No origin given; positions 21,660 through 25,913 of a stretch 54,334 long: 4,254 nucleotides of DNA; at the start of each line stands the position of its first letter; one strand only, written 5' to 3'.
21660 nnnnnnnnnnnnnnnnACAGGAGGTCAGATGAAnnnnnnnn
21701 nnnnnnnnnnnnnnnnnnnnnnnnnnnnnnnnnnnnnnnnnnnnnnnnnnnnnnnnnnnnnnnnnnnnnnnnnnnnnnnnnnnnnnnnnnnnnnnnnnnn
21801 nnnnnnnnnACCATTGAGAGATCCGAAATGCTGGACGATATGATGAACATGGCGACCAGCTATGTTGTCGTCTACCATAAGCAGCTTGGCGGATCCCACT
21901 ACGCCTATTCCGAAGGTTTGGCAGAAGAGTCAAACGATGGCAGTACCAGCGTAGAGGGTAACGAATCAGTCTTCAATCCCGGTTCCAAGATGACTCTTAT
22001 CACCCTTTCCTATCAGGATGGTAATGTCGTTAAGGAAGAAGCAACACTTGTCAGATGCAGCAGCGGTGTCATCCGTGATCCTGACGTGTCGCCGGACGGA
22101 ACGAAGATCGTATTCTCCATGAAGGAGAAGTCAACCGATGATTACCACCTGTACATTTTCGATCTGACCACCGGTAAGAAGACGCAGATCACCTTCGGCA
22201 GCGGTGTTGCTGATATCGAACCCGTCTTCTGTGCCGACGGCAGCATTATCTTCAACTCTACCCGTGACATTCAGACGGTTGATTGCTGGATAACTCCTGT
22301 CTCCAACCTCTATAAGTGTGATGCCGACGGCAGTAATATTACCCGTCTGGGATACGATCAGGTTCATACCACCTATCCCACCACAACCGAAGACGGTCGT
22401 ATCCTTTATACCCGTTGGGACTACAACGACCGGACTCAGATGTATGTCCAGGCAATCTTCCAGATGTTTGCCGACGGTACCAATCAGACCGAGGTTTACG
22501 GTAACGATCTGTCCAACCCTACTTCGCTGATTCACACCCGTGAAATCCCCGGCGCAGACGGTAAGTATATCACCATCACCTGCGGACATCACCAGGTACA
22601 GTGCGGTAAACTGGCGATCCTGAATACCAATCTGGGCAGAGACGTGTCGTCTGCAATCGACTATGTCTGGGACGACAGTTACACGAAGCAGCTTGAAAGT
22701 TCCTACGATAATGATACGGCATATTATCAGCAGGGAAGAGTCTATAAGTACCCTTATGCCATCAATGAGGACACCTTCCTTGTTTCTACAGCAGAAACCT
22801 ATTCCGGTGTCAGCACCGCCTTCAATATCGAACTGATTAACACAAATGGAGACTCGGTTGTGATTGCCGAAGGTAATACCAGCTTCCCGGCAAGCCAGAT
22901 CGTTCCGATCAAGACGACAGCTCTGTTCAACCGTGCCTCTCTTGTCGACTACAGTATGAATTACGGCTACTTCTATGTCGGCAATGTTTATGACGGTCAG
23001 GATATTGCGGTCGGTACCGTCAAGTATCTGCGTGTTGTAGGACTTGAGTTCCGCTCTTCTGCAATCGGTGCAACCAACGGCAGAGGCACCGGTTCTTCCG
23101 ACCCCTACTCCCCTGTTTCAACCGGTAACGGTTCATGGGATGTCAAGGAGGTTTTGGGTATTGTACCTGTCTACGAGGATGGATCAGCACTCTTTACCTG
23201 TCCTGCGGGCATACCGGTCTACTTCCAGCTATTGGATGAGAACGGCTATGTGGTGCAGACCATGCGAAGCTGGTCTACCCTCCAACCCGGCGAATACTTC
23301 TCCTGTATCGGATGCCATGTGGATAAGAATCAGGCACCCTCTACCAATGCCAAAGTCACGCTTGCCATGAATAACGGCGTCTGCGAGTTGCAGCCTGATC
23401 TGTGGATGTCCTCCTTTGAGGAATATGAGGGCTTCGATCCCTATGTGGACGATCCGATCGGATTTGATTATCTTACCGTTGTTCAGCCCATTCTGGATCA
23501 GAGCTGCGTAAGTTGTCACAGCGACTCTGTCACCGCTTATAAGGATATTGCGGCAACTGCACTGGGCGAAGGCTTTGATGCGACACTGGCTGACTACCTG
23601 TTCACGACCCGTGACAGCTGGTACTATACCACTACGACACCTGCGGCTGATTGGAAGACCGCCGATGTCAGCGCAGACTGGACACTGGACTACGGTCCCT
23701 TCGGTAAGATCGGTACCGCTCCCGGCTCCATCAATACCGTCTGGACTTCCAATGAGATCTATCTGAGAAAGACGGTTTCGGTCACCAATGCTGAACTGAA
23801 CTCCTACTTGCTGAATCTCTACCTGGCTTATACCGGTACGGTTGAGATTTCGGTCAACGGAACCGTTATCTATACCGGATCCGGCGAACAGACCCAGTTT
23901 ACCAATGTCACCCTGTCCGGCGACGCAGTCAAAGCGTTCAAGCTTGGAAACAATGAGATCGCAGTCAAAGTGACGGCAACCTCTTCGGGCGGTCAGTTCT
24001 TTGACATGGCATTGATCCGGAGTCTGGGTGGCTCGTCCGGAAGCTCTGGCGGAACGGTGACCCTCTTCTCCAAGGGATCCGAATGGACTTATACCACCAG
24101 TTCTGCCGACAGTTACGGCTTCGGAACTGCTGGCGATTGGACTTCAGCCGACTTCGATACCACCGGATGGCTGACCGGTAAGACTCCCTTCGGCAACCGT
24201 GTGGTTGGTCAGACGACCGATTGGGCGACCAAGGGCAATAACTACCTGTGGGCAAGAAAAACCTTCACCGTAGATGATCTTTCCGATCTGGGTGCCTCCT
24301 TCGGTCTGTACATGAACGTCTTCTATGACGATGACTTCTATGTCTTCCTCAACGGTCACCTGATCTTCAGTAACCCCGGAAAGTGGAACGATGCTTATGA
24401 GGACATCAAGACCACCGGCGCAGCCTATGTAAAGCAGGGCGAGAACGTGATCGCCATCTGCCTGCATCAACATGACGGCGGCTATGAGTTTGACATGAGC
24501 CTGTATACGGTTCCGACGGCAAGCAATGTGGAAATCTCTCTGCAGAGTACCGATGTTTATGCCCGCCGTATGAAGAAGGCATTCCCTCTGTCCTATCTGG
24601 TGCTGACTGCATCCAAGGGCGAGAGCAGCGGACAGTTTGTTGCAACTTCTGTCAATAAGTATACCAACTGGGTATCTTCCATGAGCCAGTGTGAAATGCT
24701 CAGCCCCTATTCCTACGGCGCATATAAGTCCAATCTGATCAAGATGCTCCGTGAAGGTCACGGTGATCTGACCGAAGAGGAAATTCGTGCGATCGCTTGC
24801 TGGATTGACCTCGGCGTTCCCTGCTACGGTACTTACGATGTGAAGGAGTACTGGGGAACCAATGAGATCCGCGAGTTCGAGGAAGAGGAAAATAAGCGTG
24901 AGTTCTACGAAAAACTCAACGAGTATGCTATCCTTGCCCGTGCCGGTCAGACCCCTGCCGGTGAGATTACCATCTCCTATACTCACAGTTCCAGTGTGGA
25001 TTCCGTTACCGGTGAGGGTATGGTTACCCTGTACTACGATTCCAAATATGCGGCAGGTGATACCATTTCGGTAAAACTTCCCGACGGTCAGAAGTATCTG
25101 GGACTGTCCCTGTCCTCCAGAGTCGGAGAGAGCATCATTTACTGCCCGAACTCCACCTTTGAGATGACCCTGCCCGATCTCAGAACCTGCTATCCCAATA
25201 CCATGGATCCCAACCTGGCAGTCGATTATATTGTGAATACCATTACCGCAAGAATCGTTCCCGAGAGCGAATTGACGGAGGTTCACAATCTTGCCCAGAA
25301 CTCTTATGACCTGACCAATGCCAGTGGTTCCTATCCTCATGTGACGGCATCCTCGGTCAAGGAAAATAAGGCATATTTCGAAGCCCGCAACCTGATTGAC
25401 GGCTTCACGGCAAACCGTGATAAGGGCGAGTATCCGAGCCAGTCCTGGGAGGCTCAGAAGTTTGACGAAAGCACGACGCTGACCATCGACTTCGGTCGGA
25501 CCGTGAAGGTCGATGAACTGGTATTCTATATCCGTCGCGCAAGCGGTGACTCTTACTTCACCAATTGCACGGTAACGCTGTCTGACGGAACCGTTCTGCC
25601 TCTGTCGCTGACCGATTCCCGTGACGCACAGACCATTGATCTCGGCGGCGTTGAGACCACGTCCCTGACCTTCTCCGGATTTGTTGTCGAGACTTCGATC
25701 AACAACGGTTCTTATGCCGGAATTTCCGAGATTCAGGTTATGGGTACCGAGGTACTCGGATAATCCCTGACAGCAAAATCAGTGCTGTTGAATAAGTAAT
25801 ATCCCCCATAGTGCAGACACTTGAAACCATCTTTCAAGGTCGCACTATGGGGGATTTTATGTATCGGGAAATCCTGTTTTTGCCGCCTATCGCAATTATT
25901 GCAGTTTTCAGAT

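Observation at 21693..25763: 1356-aa secreted PD40-propeller / di-haem protein with sugar-binding-like and discoidin modules: a HzsA-like architecture outside anammox bacteria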

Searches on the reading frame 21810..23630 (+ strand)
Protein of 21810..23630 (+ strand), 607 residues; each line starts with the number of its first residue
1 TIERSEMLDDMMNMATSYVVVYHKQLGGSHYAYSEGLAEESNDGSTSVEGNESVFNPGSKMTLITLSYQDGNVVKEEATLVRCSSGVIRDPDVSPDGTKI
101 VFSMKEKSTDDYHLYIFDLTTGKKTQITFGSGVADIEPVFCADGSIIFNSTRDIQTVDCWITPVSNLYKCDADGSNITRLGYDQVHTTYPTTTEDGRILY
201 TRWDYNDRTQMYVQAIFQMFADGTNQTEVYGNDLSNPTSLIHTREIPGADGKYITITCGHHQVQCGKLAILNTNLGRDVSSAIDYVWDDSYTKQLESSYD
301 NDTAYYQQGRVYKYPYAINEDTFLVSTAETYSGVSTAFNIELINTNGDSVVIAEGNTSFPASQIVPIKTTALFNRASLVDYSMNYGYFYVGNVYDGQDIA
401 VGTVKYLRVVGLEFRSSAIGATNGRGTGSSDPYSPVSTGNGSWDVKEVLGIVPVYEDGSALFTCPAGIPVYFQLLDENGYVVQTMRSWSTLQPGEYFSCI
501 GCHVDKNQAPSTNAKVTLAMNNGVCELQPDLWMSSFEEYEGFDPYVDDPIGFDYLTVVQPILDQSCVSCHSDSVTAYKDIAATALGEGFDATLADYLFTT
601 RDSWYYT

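Call 41: search_protein_representatives(protein=window:21810-23630:+)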
Query: 607 residues. Proteins with E-value up to 0.001 (for the whole library): 9297; up to 1e-10: 2913; up to 1e-30: 991. The best 150 are listed.
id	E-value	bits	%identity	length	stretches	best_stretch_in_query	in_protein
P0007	4.9e-282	953.2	69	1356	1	1-607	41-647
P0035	7.4e-246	833.8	61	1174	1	2-607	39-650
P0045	4.5e-212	722.2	56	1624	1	3-586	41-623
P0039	6.7e-212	721.6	55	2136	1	1-588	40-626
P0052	2.5e-210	716.5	53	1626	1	3-607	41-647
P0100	3.8e-205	699.3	55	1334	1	3-592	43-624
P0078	1.1e-203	694.5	54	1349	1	6-607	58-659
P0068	5.3e-203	692.3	56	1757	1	1-590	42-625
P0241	4.2e-200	682.7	54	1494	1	1-590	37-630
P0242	2.8e-196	670.0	55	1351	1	12-584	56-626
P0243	3.9e-196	669.6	54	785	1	2-585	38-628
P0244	6.7e-196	668.8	54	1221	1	2-594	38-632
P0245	1.4e-194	664.5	56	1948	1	3-579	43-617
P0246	5.0e-194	662.6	55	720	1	8-584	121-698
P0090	2.3e-193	660.4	53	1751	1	6-605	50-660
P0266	2.4e-132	458.9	47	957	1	4-583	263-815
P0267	8.0e-132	457.2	46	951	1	4-588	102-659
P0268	5.5e-130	451.1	47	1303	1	13-573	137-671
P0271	6.9e-128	444.2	45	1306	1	3-572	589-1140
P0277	1.4e-125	436.6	43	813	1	7-606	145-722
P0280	6.3e-124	431.1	43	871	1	2-574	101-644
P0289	2.5e-120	419.2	45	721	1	18-574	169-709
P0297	2.2e-116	406.2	40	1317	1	15-592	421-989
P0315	2.1e-108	379.9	40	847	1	3-574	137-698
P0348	3.0e-93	329.8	38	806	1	5-575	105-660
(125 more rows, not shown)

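Call 42: list_cluster_members(proteins=[P0266, P0267, P0268, P0271, P0277, P0280, P0289, P0297, P0315, P0348])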
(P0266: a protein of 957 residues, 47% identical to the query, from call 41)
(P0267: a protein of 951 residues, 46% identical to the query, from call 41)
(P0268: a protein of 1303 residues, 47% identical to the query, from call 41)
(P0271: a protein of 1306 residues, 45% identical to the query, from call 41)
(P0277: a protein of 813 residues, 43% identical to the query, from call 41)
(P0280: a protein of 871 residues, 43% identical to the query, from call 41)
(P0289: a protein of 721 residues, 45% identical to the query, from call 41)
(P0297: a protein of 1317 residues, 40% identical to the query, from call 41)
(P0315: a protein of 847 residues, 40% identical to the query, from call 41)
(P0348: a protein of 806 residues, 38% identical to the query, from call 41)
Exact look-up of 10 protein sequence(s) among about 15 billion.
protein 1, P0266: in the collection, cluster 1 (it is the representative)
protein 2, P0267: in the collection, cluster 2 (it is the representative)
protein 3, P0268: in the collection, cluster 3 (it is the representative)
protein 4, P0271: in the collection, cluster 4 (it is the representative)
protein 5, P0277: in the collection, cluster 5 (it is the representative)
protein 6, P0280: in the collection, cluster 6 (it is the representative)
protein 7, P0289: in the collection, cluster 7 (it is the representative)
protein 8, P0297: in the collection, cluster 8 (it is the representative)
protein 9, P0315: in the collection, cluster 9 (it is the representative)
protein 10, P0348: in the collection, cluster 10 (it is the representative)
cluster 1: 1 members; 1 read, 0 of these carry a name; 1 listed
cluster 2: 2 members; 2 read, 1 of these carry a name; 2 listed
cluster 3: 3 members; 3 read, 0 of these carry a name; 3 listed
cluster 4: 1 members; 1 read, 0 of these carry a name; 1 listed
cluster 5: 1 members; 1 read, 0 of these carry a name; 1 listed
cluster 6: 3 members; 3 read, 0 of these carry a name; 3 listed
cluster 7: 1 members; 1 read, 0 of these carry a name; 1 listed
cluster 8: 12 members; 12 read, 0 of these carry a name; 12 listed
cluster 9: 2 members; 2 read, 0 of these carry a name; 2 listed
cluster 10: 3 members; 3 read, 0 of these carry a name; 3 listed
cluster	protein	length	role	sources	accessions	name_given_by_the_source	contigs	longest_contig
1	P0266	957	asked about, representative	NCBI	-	-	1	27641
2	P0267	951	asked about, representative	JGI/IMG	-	-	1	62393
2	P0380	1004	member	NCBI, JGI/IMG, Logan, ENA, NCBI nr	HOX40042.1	MAG TPA: hypothetical protein PL033_18820 [Candidatus Brocadiia bacterium] | hypothetical protein [Candidatus Brocadiia bacterium]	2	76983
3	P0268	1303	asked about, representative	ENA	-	-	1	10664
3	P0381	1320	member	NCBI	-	-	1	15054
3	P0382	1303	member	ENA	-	-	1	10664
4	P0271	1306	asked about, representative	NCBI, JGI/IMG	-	-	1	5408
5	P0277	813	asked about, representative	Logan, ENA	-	-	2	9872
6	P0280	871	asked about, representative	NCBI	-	-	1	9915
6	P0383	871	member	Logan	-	-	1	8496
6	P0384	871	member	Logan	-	-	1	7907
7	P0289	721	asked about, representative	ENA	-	-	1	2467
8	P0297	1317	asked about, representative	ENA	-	-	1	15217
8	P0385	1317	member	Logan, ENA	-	-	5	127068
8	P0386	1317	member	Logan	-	-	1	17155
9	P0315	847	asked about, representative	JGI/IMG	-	-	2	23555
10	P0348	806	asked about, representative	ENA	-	-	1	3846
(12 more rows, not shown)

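Call 48: find_encoding_contigs(protein=P0385, flank=8000, max_places=1)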
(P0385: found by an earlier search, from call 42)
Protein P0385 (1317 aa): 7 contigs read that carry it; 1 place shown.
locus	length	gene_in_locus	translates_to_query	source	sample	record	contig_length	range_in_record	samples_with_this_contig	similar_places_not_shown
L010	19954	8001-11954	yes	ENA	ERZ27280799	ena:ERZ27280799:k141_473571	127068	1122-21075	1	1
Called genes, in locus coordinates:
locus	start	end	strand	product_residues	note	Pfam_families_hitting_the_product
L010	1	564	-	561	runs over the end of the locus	?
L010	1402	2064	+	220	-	PF01791:DeoC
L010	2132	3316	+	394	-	PF08450:SGL (faint), PF01436:NHL (faint)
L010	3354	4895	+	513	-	PF00370:FGGY_N, PF02782:FGGY_C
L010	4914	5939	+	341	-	PF08240:ADH_N, PF16912:Glu_dehyd_C (weak), PF00107:ADH_zinc_N, PF13602:ADH_zinc_N_2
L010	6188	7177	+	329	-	PF07963:N_methyl, PF07596:SBP_bac_10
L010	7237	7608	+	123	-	-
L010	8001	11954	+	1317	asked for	PF07596:SBP_bac_10, PF18582:HZS_alpha, PF24135:DUF7402 (weak)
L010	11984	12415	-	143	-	PF02537:CRCB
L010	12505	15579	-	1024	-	PF00690:Cation_ATPase_N, PF00122:E1-E2_ATPase, PF13246:Cation_ATPase, PF00702:Hydrolase, PF00689:Cation_ATPase_C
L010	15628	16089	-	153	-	-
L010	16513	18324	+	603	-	PF01336:tRNA_anti-codon, PF00152:tRNA-synt_2, PF02938:GAD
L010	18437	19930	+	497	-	PF02384:N6_Mtase, PF07669:Eco57I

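Call 49: find_encoding_contigs(protein=P0380, flank=8000, max_places=1)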
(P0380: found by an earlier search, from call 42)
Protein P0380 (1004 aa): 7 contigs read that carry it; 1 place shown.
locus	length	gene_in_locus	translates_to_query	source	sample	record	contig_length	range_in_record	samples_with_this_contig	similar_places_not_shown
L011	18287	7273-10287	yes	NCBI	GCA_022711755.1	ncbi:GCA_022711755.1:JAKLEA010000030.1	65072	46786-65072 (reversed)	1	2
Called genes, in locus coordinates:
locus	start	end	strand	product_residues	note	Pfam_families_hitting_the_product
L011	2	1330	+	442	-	?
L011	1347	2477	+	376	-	-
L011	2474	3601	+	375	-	-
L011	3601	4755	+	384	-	-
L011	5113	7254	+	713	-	PF01804:Penicil_amidase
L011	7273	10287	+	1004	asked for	PF18582:HZS_alpha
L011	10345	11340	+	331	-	PF08100:Dimerisation, PF00891:Methyltransf_2, PF13489:Methyltransf_23, PF08242:Methyltransf_12 (weak), PF13649:Methyltransf_25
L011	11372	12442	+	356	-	PF01208:URO-D (weak)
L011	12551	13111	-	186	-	PF01797:Y1_Tnp (faint)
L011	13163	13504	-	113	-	PF02082:Rrf2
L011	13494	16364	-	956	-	-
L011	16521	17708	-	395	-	PF07690:MFS_1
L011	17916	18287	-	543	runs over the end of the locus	PF00118:Cpn60_TCP1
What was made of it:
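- Two PVC relatives (L010, L011) have no beta-gamma-like gene next to the alpha-like gene (calls 48, 49).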

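Call 80: find_homologous_proteins(query=A3, max_evalue=1e-10)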
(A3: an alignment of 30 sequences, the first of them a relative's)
Query A3 (30 sequences) (806 aa, profile of the alignment): 966 proteins with E <= 1e-10 among 8000 candidates; the best 120 are listed.
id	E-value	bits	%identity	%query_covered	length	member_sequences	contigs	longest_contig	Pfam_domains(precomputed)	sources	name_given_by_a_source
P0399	0.0e+0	1169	41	88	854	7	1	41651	PF26549.1,PF18582.7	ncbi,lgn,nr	ncbi:MAG TPA: hypothetical protein HPP66_05825 [Planctomycetes bacterium]|nr:hypothetical protein [P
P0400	0.0e+0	1167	42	88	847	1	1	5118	PF26549.1,PF18582.7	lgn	-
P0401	0.0e+0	1103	43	88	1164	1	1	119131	PF00754.32,PF26549.1,PF18582.7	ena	-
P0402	0.0e+0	1102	43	88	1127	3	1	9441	PF00754.32,PF26549.1,PF18582.7,PF22633.4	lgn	-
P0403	0.0e+0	1101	44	88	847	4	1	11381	PF18582.7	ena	-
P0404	0.0e+0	1096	44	87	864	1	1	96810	PF18582.7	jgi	-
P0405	0.0e+0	1093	44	90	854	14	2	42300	PF26549.1,PF18582.7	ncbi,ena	-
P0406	0.0e+0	1091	44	70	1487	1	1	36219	PF00754.32,PF26549.1,PF18582.7,PF22633.4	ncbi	-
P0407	0.0e+0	1088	43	94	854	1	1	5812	PF26549.1,PF18582.7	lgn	-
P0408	0.0e+0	1088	41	85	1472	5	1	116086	PF26549.1,PF18582.7,PF03150.20,PF02239.23,PF13442.12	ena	-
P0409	0.0e+0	1087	41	88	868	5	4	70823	PF26549.1,PF18582.7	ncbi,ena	-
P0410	0.0e+0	1085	44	90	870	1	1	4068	PF26549.1,PF18582.7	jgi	jgi:hypothetical protein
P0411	0.0e+0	1084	37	93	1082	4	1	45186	PF26549.1,PF18582.7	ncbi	ncbi:MAG: hypothetical protein WCH57_06795 [Verrucomicrobiota bacterium]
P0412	0.0e+0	1084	40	94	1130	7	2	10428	PF00754.32,PF26549.1,PF18582.7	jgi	jgi:hypothetical protein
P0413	0.0e+0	1083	42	88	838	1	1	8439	PF26549.1,PF18582.7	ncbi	ncbi:MAG: hypothetical protein ABSH20_12435 [Tepidisphaeraceae bacterium]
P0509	8.5e-296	1002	37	97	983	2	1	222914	PF00754.32,PF26549.1,PF18582.7,PF24135.2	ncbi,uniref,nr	ncbi:hypothetical protein HW115_14970 [Verrucomicrobiaceae bacterium N1E253]|uniref:Hydrazine syntha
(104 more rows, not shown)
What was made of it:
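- F5/8-type C and DUF7402 domains recur on PVC relatives too (calls 48, 80).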

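Call 87: find_encoding_contigs(protein=P0408, flank=8000, max_places=1)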
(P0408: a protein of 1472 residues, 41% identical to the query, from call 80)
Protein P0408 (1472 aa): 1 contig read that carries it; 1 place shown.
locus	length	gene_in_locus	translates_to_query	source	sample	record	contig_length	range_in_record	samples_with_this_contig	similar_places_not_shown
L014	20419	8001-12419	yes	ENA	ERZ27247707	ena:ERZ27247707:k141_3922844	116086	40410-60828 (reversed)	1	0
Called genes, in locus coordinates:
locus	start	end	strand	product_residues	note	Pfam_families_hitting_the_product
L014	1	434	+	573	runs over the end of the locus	PF14716:HHH_8, PF00633:HHH (faint), PF14520:HHH_5, PF14792:DNA_pol_B_palm (weak), PF14791:DNA_pol_B_thumb, PF02811:PHP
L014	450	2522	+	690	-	PF22745:Nlig-Ia, PF01653:DNA_ligase_aden, PF00633:HHH (faint), PF03120:OB_DNA_ligase, PF14520:HHH_5, PF12826:HHH_2, PF00533:BRCT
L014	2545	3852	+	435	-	PF00923:TAL_FSA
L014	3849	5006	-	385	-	PF18845:baeRF_family3, PF18848:baeRF_family6, PF18849:baeRF_family7, PF18851:baeRF_family8, PF18855:baeRF_family11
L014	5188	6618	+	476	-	PF00072:Response_reg, PF07724:AAA_2 (faint), PF00158:Sigma54_activat, PF14532:Sigma54_activ_2, PF07728:AAA_5 (weak), PF25601:AAA_lid_14, PF02954:HTH_8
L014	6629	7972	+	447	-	PF02518:HATPase_c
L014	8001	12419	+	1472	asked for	PF26549:Tricorn_N (faint), PF18582:HZS_alpha, PF03150:CCP_MauG (faint), PF13442:Cytochrome_CBB3 (faint), PF02239:Cytochrom_D1 (faint)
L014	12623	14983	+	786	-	PF12704:MacB_PCD, PF02687:FtsX, PF12704:MacB_PCD, PF02687:FtsX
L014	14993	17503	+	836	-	PF12704:MacB_PCD, PF02687:FtsX, PF12704:MacB_PCD (weak), PF02687:FtsX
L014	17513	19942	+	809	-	PF12704:MacB_PCD, PF02687:FtsX, PF12704:MacB_PCD, PF02687:FtsX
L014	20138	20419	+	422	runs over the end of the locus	PF25881:HH_YBHG (weak)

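Call 88: find_encoding_contigs(protein=P0509, flank=8000, max_places=1)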
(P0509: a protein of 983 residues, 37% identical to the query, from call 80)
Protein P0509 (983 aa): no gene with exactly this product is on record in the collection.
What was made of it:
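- Tried and rejected: The P0509 look-up (a Verrucomicrobiaceae isolate) was not on record (call 88).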

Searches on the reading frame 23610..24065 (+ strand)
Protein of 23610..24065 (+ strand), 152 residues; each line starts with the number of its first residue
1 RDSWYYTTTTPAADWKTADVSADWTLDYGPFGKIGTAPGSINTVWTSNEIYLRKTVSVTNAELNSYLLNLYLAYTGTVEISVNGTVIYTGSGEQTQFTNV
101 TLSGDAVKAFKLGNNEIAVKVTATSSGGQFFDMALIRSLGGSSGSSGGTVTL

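Call 62: search_protein_families(library=pfam, proteins=[window:23610-24065:+], max_evalue=1)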
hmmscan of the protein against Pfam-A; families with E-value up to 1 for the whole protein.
window:23610-24065:+ (152 aa): 1 family
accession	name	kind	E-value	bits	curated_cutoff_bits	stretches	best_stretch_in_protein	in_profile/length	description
PF03155.21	Alg6_Alg8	-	0.14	11.6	25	1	7-31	27-50/482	ALG6, ALG8 glycosyltransferase family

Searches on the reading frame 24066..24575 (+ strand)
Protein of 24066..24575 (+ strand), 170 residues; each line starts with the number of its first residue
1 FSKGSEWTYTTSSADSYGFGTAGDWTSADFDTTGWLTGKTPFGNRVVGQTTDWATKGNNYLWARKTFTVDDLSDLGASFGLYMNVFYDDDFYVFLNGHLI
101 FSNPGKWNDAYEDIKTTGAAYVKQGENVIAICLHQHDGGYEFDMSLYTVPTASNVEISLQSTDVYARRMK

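Call 62: search_protein_families(library=pfam, proteins=[window:24066-24575:+], max_evalue=1)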
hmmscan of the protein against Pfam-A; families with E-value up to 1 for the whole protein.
window:24066-24575:+ (170 aa): 3 families
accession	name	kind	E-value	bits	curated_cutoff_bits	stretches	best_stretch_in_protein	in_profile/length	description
PF02837.24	Glyco_hydro_2_N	-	0.0017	18.7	28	1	58-142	64-143/169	Glycosyl hydrolases family 2, sugar binding domain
PF10793.14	Gloverin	-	0.068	13.6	25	1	12-71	42-102/155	Gloverin-like protein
PF13364.12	BetaGal_ABD2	-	0.092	13.9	23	1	24-137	6-110/112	Beta-galactosidase second all-beta domain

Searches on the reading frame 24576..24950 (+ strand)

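Call 62: search_protein_families(library=pfam, proteins=[window:24576-24950:+], max_evalue=1)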
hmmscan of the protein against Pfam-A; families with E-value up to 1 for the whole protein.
window:24576-24950:+ (125 aa): 1 family
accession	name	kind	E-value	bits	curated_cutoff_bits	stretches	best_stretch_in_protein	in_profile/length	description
PF02885.22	Glycos_trans_3N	-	0.16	12.2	26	1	53-73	2-21/63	Glycosyl transferase family, helical bundle domain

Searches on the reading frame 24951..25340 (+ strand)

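Call 62: search_protein_families(library=pfam, proteins=[window:24951-25340:+], max_evalue=1)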
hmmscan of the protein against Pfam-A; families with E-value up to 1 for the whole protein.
window:24951-25340:+ (130 aa): 2 families
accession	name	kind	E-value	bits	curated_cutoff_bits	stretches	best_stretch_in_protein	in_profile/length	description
PF17961.7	Big_8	-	0.09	13.4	22.9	1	27-55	16-43/103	Bacterial Ig domain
PF22543.2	Rieske_4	-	0.19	12.4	28.4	1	17-82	17-80/119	Soluble Rieske-type ferredoxin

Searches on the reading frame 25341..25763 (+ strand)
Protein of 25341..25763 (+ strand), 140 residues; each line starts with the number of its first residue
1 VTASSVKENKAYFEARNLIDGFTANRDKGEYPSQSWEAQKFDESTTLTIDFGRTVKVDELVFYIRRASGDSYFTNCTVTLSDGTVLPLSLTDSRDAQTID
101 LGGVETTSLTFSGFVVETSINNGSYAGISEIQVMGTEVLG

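Call 62: search_protein_families(library=pfam, proteins=[window:25341-25763:+], max_evalue=1)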
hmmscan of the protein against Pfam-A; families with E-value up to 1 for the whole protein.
window:25341-25763:+ (140 aa): 3 families
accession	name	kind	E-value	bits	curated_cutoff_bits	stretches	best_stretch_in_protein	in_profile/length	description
PF24135.1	DUF7402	-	4.5e-10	40.2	27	1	2-133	9-132/133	Domain of unknown function (DUF7402)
PF00754.31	F5_F8_type_C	-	8.2e-07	29.6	28.2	1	2-82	3-72/127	F5/8 type C domain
PF22633.2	F5_F8_type_C_2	-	7e-05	23.8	27.8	1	17-110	1-80/91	NedA-like, galactose-binding domain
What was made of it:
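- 25338..25739 (+): C-terminal DUF7402 / F5-8 type C (discoidin-like) domain. DUF7402 4.5e-10, F5_F8_type_C 8.2e-7, F5_F8_type_C_2 7e-5 (call 62).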
